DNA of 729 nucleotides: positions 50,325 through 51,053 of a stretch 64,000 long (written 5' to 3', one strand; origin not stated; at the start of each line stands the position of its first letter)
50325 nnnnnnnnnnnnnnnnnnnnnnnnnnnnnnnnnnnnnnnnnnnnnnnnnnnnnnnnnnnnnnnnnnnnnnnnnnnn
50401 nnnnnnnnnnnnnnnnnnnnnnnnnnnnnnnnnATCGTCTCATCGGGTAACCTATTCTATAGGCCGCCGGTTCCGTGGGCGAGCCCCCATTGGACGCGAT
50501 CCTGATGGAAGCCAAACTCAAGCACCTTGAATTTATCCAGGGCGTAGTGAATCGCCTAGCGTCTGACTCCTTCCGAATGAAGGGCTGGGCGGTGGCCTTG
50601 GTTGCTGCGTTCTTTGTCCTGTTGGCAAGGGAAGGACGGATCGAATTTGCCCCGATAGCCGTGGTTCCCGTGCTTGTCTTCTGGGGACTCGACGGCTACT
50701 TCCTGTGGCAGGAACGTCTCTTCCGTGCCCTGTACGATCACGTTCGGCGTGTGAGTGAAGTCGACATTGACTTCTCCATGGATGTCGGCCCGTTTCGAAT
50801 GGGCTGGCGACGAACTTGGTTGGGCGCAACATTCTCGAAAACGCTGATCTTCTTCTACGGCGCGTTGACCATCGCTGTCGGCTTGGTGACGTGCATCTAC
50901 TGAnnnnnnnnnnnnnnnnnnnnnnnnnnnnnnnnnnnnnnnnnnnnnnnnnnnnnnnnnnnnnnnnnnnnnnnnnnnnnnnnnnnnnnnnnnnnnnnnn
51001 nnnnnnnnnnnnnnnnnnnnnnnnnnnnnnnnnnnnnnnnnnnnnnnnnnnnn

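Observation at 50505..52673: Membrane protein, ThsB-like TIR protein and ABC-type ATPase as a coupled three-gene cassette without ThsA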

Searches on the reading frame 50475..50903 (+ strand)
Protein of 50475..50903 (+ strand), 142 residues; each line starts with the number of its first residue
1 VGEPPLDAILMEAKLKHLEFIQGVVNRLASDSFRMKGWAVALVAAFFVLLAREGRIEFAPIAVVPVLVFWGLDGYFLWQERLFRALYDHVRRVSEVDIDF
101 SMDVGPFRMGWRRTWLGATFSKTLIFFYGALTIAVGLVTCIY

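Call 3: search_protein_families(library=pfam, proteins=[window:50475-50903:+], max_evalue=1)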
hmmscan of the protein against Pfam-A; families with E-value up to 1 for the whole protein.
window:50475-50903:+ (142 aa): 0 families

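Call 4: search_protein_families(library=padloc, proteins=[window:50475-50903:+], max_evalue=1)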
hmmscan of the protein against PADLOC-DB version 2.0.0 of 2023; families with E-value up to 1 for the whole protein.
window:50475-50903:+ (142 aa): 4 families
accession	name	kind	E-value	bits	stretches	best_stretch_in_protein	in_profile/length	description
PDLC04686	PDC-M50A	-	1.7e-45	152.5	1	11-139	1-129/134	-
PDLC04685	PDC-M50A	-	1e-35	120.8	1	12-136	3-123/130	-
PDLC04687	PDC-M50A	-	9.2e-21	72.4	1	14-141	12-139/144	-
PDLC04684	PDC-M50A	-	2.2e-17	62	1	16-137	16-135/159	-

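Call 5: search_protein_families(library=ncbifam, proteins=[window:50475-50903:+], max_evalue=1)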
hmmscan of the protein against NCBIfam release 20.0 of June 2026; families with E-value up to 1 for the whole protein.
window:50475-50903:+ (142 aa): 1 family
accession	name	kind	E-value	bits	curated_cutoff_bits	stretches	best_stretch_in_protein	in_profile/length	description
NF033395.0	fibronec_SfbI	exception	0.2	10.4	800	1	33-62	18-47/593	fibronectin-binding protein PrtF1/SfbI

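Call 26: find_homologous_proteins(query=window:50505-50900:+, max_evalue=0.001)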
Query seq(132 aa) (132 aa): 2228 proteins with E <= 0.001 among 2341 candidates; the best 120 are listed.
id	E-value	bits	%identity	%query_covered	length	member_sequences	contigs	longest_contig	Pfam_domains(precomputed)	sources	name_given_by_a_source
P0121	6.2e-74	264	90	100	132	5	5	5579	-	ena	-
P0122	2.4e-65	236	82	92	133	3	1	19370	-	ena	-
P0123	2.6e-65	236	82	99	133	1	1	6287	-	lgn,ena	-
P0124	3.3e-64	233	80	99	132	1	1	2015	-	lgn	-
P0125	2.0e-62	227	75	99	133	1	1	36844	-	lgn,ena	-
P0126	1.5e-61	224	80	97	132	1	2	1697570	-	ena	-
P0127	3.2e-61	223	77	99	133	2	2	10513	-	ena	-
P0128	3.9e-61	223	80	97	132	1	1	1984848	-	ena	-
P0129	1.2e-60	221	77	97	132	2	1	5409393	-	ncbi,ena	-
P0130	1.2e-60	221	79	97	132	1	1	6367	-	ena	-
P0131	1.3e-60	221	76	98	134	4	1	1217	-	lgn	-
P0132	2.1e-60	220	79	97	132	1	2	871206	-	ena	-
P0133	2.5e-60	220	77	99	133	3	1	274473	-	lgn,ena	-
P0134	4.6e-60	219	76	97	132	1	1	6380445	-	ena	-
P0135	4.6e-60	219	73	99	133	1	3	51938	-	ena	-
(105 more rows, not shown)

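Call 34: search_protein_families(library=pfam, alignment_id=A2, max_evalue=10)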
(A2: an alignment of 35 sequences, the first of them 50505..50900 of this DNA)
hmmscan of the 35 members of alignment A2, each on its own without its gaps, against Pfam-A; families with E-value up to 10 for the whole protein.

A. member 1, window:50505-50900:+ (132 aa): 0 families

B. families by the number of members that match (of 35 scanned): 17 families
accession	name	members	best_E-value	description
PF11683.13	DUF3278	8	4.9e-05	Protein of unknown function (DUF3278)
PF10028.14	DUF2270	4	0.0088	Predicted integral membrane protein (DUF2270)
PF05814.16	Ac76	3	0.00045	Orf76 (Ac76)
PF12765.13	Cohesin_HEAT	3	0.039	HEAT repeat associated with sister chromatid cohesion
PF23349.2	BBS7_hp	3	0.24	BBS7 hairpin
PF12650.12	DUF3784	2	0.013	Domain of unknown function (DUF3784)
PF13630.11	SdpI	2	1.7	SdpI/YfhL protein family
PF24838.2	8xMP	1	0.00076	Octameric membrane protein family (8xMP)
PF09716.15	ETRAMP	1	0.014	Malarial early transcribed membrane protein (ETRAMP)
PF03213.20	Pox_P35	1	0.034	Poxvirus P35 protein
PF14015.11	DUF4231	1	0.066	Protein of unknown function (DUF4231)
PF07850.20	Renin_r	1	0.085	Renin receptor-like transmembrane spanning segment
PF01452.22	Rota_NSP4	1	0.13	Rotavirus non structural protein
PF00391.29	PEP-utilizers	1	0.15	PEP-utilising enzyme, mobile domain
PF06232.16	ATS3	1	0.29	Embryo-specific protein 3, (ATS3)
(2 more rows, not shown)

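Call 35: search_dna_similar(query=window:50505-50900:+, collection=plasmids, mode=protein, max_evalue=0.001, max_rows=25)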
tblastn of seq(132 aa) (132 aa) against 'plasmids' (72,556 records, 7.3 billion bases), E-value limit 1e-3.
Records with a match: 134; places in all: 136; records where one place covers at least 80% of the query: 118.
Best place of each record, by identity: <60% 134.
By first word of the organism name: Klebsiella 40; Escherichia 36; Campylobacter 10; Lactiplantibacillus 5; Priestia 3; Levilactobacillus 3; Enterobacter 3; Streptomyces 2; Rhodococcus 2; Sulfitobacter 2; and 24 more.
By predicted mobility (MOB-suite, as given by PLSDB): conjugative 84; non-mobilizable 33; mobilizable 17.
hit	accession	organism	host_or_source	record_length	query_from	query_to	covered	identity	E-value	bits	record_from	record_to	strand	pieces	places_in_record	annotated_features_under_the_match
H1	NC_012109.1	Desulforapulum autotrophicum HRM2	-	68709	1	131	99%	51.1%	4e-28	114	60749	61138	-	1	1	hypothetical protein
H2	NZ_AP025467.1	Vibrio chagasii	-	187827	1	131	99%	48.9%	4e-27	111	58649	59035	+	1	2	hypothetical protein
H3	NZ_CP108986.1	Streptomyces sp. NBC_00724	-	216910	4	124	92%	49.6%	3e-21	95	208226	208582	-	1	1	hypothetical protein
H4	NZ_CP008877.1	Terribacillus goriensis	Cryptomeria japonica var. sinensis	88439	2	132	99%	43.9%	1e-22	99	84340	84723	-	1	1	hypothetical protein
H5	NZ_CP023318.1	Priestia megaterium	Plant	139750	2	132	99%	42.4%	4e-23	100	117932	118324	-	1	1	hypothetical protein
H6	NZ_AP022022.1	Klebsiella sp. WP3-S18-ESBL-05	-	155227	1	125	95%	42.4%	5e-18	86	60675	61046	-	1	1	hypothetical protein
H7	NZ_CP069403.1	Priestia megaterium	Homo sapiens,Pure culture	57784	1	118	89%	44.5%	1e-20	93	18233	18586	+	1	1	hypothetical protein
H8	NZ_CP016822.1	Rhodococcus sp. p52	oil-polluted soil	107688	6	129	94%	41.9%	3e-15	78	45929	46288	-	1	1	hypothetical protein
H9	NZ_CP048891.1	Priestia megaterium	culture,agricultural soil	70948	1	118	89%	43.7%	2e-16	81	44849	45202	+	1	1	hypothetical protein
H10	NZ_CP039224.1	Piscirickettsia salmonis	Salmo salar,cell culture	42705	1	98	74%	52.0%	6e-21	94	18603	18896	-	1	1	none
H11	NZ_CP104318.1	Streptomyces angustmyceticus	whole organism,soil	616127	4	132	98%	36.9%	1e-10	64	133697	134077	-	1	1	hypothetical protein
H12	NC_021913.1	Halorhabdus tiamatea SARL4B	-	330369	2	131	98%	36.3%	4e-10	63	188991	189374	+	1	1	hypothetical protein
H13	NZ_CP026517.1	Deinococcus sp. NW-56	whole organism,water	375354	6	123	89%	39.8%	2e-16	81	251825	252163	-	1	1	hypothetical protein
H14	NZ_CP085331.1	Haladaptatus salinisoli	cell culture,saline soil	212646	2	132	99%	35.1%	1e-8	59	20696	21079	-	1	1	hypothetical protein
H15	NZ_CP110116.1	Arthrobacter sp. YA7-1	Solanum lycopersicum,Tomato (Solanum ...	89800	6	128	93%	37.0%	5e-14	74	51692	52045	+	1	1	hypothetical protein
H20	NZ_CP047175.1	Rathayibacter sp. VKM Ac-2760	Tanacetum vulgare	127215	2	93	70%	42.4%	6e-8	57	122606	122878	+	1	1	HIT domain-containing protein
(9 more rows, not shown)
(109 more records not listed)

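Call 52: predict_structure(alignment_id=A3)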
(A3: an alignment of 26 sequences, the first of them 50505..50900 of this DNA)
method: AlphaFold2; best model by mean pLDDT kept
length: 132 residues; sequences in the alignment: 26
mean_pLDDT: 77.6   pTM: 0.64
mean pLDDT of the five models: 77.6, 76.8, 72.6, 71.9, 69.0
residues with pLDDT >= 90: 0; 70-90: 110; 50-70: 22; < 50: 0
segments of 3 or more residues with pLDDT < 50: none
pLDDT, mean of each block of 10 residues (from residue 1): 78 84 81 79 71 78 84 81 71 63 74 83 82 75
secondary structure, 60 per line:
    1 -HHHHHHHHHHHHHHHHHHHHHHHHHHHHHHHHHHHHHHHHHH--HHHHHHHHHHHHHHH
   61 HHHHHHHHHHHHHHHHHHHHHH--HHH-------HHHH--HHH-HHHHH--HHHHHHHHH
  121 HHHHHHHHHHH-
elements in order: H2-43 H46-82 H95-98 H105-109 H112-131

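Call 53: search_protein_representatives(alignment_id=A3)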
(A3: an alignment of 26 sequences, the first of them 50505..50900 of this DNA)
Query: 26 sequences, 132 profile positions. Proteins with E-value up to 0.001 (for the whole library): 4819; up to 1e-10: 2976; up to 1e-30: 214. The best 150 are listed.
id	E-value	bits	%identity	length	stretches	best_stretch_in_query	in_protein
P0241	3.3e-63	228.0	-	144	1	2-131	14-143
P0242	5.6e-55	201.3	-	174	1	2-119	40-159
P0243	1.7e-50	186.8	-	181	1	12-123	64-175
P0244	4.7e-50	185.4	-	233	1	1-102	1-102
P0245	2.6e-46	173.3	-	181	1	1-101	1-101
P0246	3.2e-46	173.0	-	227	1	1-102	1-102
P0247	2.9e-45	169.9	-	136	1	3-126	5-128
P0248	3.7e-45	169.6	-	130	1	1-100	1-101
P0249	4.2e-45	169.4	-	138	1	2-131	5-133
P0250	1.5e-44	167.6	-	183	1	2-130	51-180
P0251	6.0e-44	165.6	-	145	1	3-129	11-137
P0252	3.4e-43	163.2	-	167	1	3-128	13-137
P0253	5.6e-43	162.5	-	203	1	2-130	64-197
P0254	6.3e-43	162.3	-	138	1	3-129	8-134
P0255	1.0e-42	161.7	-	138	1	1-130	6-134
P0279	3.2e-39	150.4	-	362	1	1-130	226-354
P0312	5.4e-36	139.9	-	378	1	1-129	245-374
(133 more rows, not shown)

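Call 60: fold_search(model_id=the predicted structure, library=pdb)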
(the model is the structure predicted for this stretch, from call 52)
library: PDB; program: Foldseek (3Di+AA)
matches with E <= 10: 121; with E <= 0.001: 0
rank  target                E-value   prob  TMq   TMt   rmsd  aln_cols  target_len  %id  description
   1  7jpv_E                1.1e+00  0.15  0.27  0.27  13.5       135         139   12  Rabbit Cav1.1 in the presence of 1 micromolar (S)-(-)-Bay K8644 in nanodiscs at 3.4 Angstrom resolution (released 2020-11-18)
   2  9s99_B                1.7e+00  0.60  0.53  0.37  15.1       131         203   11  CdvB2 filament - high twist, class B (released 2026-01-28)
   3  7rro_D0               1.7e+00  0.07  0.20  0.12  15.9       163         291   11  Structure of the 48-nm repeat doublet microtubule from bovine tracheal cilia (released 2021-10-27)
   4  3u3b_B                2.0e+00  0.11  0.26  0.31  19.2       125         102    9  Crystal Structure of Computationally Redesigned Four-Helix Bundle (released 2012-06-13)
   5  8tn1_A                2.1e+00  0.10  0.29  0.27  17.5       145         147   13  De novo designed protein binds poly ADP ribose polymerase inhibitors (PARPi) - apo (released 2024-04-24)
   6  4nqf_A                2.3e+00  0.09  0.27  0.25  16.4       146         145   15  Crystal structure of HEPN domain protein (released 2014-03-26)
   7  8xyv_A                2.6e+00  0.41  0.42  0.52   6.3       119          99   14  De novo designed protein 0705-5 (released 2024-10-02)
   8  8xyv_B                2.8e+00  0.41  0.43  0.54   5.6       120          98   13  De novo designed protein 0705-5 (released 2024-10-02)
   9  8fih_B                2.8e+00  0.38  0.46  0.55   6.4       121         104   15  Multi-state design of two-state switchable hinge proteins (released 2023-08-16)
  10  8qae_C                2.8e+00  0.13  0.31  0.38   7.9       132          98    9  X-ray crystal structure of a de novo designed single-chain antiparallel 6-helix alpha-helical barrel, sc-apCC-6-SLLA (released 2024-07-03)
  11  9n0i_A                2.8e+00  0.06  0.23  0.24  19.8       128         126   16  Crystal structure of KABLE double mutant (Lys14Pro, Leu20Trp) (released 2025-08-20)
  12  6ch2_D                2.8e+00  0.06  0.22  0.21  22.2       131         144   14  Crystal structure of the cytoplasmic domain of FlhA and FliT-FliD complex (released 2018-05-16)
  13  4nqf_B                3.0e+00  0.15  0.39  0.35  15.1       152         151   12  Crystal structure of HEPN domain protein (released 2014-03-26)
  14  8to0_m                3.0e+00  0.08  0.27  0.21  11.7       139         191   14  48-nm repeating structure of doublets from mouse sperm flagella (released 2023-11-01)
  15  8jlz_R                3.2e+00  0.06  0.23  0.14  11.9       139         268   16  ST1936-5HT6R complex (released 2023-06-28)
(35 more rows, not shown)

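Call 67: get_annotated_region(hit=H20, flank=2500)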
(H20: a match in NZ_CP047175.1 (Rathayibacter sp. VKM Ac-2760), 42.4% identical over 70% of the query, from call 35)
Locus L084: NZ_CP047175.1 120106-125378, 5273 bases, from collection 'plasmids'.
description: Rathayibacter sp. VKM Ac-2760 plasmid unnamed2, complete sequence
organism: Rathayibacter sp. VKM Ac-2760 (NCBI taxid 2609253)
taxonomy: Bacteria; Actinomycetota; Actinomycetes; Micrococcales; Microbacteriaceae; Rathayibacter; Rathayibacter sp. VKM Ac-2760
host: -; source: Tanacetum vulgare; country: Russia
typing (MOB-suite, as given by PLSDB): non-mobilizable
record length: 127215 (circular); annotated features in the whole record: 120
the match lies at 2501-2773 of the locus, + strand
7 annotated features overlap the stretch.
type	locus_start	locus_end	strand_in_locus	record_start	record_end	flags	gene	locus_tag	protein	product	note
CDS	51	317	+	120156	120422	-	-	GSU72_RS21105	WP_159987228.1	hypothetical protein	-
CDS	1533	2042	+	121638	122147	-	-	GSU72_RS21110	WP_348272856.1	TIR domain-containing protein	-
CDS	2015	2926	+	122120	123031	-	-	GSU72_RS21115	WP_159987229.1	HIT domain-containing protein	-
CDS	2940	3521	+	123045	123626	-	-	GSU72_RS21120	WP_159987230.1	toll-Interleukin receptor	-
CDS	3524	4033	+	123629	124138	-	-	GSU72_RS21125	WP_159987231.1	hypothetical protein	-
CDS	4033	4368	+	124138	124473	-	-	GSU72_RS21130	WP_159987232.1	Lsr2 family protein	-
CDS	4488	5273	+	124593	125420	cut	-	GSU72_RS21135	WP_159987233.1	hypothetical protein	-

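Call 68: search_protein_families(library=pfam, proteins=[P0279, P0312, L084:2015-2923:+, L084:1533-2039:+, L084:2940-3518:+, L084:3524-4030:+], max_evalue=10)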
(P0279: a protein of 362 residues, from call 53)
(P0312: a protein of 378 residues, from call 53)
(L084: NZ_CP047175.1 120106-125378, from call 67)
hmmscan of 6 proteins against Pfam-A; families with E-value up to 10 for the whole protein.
P0279 (362 aa): 1 family
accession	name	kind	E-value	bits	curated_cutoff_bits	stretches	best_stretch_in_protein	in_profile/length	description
PF13188.13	PAS_8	-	0.17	12.3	21.8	1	32-66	3-39/65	PAS domain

P0312 (378 aa): 3 families
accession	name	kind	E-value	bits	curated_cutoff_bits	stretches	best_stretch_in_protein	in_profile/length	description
PF18163.6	LD_cluster2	-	1.7e-15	57.7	25.3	1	10-198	2-199/264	SLOG cluster2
PF18180.6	LD_cluster3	-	0.00038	20.6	25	1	35-75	9-48/170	SLOG cluster3 family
PF18185.7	STALD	-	0.011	15.6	24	1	128-236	94-207/211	Sir2- and TIR-associating SLOG family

L084:2015-2923:+ (303 aa): 3 families
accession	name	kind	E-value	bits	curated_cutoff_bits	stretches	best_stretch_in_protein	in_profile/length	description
PF01230.28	HIT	-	4.5e-22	79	21.5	1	28-117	6-95/98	HIT domain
PF11969.13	DcpS_C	-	2.2e-11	44.7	24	1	15-115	2-100/114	Scavenger mRNA decapping enzyme C-term binding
PF04677.20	CwfJ_C_1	-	0.00011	22.5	21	1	10-116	9-108/122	Protein similar to CwfJ C-terminus 1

L084:1533-2039:+ (169 aa): 3 families
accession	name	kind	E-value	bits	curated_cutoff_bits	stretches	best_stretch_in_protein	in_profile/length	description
PF08937.16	ThsB_TIR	-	3.4e-24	85.6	21.2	1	15-108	1-98/100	Thoeris protein ThsB, TIR-like domain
PF13676.11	TIR_2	-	0.00036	21.5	28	1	53-107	35-93/122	TIR domain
PF16524.11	RisS_PPD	-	0.057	14.3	27.5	1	17-92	18-95/107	Periplasmic domain of Sensor histidine kinase RisS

L084:2940-3518:+ (193 aa): 3 families
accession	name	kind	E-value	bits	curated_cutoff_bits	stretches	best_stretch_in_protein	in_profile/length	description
PF13676.11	TIR_2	-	1.3e-05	26.1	28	1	40-135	1-90/122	TIR domain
PF08937.16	ThsB_TIR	-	0.023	15.5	21.2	1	41-121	1-84/100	Thoeris protein ThsB, TIR-like domain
PF10137.14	CAP12-PCTIR_TIR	-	0.084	13.3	24.7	1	40-104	2-60/119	CAP12/Pycsar effector protein, TIR domain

L084:3524-4030:+ (169 aa): 0 families
